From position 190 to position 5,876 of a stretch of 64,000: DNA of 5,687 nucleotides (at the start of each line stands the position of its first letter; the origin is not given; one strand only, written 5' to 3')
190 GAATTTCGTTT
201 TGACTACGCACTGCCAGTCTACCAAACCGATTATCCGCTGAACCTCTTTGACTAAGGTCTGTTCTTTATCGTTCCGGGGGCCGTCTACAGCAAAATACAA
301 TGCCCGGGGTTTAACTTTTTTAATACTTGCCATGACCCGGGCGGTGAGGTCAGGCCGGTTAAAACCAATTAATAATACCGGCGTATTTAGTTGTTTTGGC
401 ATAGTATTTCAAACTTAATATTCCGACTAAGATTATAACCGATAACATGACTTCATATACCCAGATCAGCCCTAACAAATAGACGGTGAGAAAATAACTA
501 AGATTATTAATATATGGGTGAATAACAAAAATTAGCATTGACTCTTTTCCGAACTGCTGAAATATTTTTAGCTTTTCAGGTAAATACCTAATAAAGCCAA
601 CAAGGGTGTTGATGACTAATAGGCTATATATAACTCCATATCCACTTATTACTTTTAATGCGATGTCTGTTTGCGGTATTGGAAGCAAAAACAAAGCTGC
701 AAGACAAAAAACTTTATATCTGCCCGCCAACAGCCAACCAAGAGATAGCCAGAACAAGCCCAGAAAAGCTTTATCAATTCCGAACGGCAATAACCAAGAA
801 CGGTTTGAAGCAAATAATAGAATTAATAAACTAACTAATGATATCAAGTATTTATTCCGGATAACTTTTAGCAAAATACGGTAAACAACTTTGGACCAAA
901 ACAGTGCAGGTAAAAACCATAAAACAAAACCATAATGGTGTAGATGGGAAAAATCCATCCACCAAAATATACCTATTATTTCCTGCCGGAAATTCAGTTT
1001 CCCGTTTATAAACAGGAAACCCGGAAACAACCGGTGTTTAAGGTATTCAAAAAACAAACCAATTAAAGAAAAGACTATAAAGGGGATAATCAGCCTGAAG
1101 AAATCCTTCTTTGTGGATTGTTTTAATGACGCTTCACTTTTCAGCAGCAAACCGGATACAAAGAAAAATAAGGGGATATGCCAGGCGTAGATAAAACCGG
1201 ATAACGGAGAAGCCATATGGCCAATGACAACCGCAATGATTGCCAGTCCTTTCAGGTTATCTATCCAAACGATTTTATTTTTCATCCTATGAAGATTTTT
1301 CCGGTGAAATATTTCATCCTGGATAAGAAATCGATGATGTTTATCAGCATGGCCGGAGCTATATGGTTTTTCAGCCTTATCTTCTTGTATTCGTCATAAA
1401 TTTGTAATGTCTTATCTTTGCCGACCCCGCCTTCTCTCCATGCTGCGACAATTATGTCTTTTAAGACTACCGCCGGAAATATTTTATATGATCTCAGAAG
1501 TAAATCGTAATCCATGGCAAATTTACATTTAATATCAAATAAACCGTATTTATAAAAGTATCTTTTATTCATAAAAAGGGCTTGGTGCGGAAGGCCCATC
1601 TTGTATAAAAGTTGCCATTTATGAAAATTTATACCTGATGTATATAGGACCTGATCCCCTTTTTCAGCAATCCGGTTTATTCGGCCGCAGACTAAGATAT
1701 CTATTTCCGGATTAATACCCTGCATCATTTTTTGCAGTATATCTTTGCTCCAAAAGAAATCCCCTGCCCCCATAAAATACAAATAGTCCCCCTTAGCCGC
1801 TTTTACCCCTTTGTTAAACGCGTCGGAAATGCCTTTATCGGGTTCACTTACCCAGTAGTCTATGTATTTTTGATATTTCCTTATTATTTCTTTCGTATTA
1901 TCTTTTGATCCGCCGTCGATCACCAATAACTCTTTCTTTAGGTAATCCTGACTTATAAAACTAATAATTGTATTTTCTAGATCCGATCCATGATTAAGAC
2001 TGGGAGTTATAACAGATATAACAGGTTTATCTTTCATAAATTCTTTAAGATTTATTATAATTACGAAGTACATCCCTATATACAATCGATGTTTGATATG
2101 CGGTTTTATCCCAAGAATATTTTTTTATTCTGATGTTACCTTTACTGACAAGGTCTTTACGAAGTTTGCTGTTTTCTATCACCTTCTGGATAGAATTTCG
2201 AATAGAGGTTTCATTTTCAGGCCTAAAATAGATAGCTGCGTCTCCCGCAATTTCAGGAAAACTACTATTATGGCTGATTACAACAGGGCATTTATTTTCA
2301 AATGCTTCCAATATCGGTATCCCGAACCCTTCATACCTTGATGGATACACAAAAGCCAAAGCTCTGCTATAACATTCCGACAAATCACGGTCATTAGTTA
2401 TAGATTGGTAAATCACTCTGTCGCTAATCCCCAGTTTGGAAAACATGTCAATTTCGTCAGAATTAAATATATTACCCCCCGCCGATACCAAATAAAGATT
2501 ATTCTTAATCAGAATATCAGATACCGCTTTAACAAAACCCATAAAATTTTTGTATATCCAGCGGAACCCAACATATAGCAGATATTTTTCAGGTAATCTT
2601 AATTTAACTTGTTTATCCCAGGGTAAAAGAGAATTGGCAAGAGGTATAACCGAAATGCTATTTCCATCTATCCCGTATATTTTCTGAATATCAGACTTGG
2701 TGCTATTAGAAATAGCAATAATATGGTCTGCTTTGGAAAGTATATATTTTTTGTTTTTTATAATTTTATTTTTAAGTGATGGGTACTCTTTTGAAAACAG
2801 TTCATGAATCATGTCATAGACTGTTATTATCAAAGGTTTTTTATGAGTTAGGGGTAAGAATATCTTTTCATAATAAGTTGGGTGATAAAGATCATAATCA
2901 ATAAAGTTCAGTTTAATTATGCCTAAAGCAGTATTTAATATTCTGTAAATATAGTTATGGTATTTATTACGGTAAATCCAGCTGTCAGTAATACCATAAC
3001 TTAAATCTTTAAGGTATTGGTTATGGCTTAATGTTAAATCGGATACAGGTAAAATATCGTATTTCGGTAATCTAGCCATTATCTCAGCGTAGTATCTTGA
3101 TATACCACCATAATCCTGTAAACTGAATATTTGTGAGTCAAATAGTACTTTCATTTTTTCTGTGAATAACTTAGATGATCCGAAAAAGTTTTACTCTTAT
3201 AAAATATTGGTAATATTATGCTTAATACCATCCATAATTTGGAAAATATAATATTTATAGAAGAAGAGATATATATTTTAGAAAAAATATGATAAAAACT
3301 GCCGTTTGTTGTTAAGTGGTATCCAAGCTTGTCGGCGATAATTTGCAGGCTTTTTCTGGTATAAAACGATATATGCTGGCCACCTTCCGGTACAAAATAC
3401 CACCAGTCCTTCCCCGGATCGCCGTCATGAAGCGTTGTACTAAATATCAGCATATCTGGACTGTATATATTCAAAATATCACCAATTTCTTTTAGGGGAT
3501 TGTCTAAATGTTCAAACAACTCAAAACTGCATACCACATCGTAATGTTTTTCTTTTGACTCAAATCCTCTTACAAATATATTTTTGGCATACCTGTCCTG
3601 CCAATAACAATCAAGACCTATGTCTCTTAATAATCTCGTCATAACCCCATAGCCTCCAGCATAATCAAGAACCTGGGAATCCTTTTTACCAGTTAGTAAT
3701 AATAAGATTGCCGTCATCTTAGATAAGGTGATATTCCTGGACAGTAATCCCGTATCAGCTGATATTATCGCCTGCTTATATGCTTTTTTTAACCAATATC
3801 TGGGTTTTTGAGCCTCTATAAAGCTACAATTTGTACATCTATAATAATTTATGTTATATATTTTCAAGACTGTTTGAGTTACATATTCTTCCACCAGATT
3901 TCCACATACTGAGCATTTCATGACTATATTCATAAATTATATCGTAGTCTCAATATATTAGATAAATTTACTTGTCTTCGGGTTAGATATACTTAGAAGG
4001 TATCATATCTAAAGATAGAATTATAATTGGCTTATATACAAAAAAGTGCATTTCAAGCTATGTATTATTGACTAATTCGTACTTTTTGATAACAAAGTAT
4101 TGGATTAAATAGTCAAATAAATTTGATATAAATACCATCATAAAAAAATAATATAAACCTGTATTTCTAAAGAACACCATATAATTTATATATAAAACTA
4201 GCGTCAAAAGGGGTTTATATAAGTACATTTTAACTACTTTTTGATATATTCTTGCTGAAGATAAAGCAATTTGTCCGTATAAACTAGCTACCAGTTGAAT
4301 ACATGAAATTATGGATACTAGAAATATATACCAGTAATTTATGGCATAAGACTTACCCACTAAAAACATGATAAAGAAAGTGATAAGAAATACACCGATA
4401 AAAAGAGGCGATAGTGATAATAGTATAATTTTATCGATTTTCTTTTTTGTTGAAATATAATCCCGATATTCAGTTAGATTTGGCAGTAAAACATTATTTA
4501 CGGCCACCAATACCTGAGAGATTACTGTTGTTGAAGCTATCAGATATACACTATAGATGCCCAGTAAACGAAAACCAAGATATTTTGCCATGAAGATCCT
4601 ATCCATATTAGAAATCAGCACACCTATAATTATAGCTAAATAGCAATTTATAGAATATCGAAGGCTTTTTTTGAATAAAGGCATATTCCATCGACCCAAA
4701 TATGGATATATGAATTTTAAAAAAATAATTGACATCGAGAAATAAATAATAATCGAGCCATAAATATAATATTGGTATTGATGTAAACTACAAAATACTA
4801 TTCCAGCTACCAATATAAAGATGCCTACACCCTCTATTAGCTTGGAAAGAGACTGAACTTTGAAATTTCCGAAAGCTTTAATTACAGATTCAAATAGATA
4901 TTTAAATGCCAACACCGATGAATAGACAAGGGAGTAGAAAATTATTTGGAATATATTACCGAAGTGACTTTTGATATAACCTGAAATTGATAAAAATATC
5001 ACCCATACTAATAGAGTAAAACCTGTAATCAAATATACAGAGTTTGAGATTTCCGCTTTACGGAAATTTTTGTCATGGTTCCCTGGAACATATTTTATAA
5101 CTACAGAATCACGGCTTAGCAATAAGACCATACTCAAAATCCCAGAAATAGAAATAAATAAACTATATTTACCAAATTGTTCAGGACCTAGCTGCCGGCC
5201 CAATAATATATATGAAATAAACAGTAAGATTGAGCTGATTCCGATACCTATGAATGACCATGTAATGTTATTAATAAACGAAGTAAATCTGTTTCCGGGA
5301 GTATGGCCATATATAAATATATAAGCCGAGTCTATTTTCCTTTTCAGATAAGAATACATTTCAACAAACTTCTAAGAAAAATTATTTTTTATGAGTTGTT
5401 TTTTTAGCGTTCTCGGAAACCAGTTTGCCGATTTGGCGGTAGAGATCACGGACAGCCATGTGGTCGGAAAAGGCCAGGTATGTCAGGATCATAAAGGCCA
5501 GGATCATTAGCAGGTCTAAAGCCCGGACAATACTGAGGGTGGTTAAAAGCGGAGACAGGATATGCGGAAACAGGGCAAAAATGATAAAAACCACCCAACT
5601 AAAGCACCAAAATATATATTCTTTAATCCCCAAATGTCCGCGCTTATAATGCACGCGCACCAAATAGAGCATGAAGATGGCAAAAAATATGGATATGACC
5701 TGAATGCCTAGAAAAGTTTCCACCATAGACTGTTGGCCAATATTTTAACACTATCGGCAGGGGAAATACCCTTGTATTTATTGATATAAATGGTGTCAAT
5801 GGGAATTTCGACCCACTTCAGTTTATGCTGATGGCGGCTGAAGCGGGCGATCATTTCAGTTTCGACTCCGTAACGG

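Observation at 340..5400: Low-GC (about 32-37%) island of about 5 kb carrying an acyltransferase, GT2, GT4, zinc-ribbon methyltransferase and Wzx flippase inside an operon that is otherwise about 50% GC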

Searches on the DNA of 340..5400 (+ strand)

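Call 50: search_dna_similar(query=window:340-5400:+, collection=plasmids, mode=near)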
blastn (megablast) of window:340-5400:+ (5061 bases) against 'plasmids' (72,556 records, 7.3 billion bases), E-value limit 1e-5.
No match.

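Call 51: search_dna_similar(query=window:340-5400:+, collection=phages, mode=near)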
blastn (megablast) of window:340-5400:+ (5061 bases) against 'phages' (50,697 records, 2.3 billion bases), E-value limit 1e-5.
No match.
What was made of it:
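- Tried and rejected: Megablast of the island against plasmid and phage records found nothing (calls 50, 51).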

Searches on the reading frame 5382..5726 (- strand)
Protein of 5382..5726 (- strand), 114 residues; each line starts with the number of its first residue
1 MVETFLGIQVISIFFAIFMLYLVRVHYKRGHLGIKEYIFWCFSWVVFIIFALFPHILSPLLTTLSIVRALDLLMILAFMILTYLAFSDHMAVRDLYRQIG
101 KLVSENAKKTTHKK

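Call 5: search_protein_families(library=pfam, proteins=[window:5382-5726:-], max_evalue=0.01)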
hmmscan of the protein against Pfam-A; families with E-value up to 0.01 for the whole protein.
window:5382-5726:- (114 aa): 1 family
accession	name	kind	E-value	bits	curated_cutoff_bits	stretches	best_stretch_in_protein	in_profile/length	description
PF10066.14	DUF2304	-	2.3e-18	66.8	25.5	1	8-107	2-101/106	Uncharacterized conserved protein (DUF2304)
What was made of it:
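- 5382..5726 (-): Conserved right flank: DUF2304 small membrane protein (114 aa). PF10066 scores 66.8 bits (call 5).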
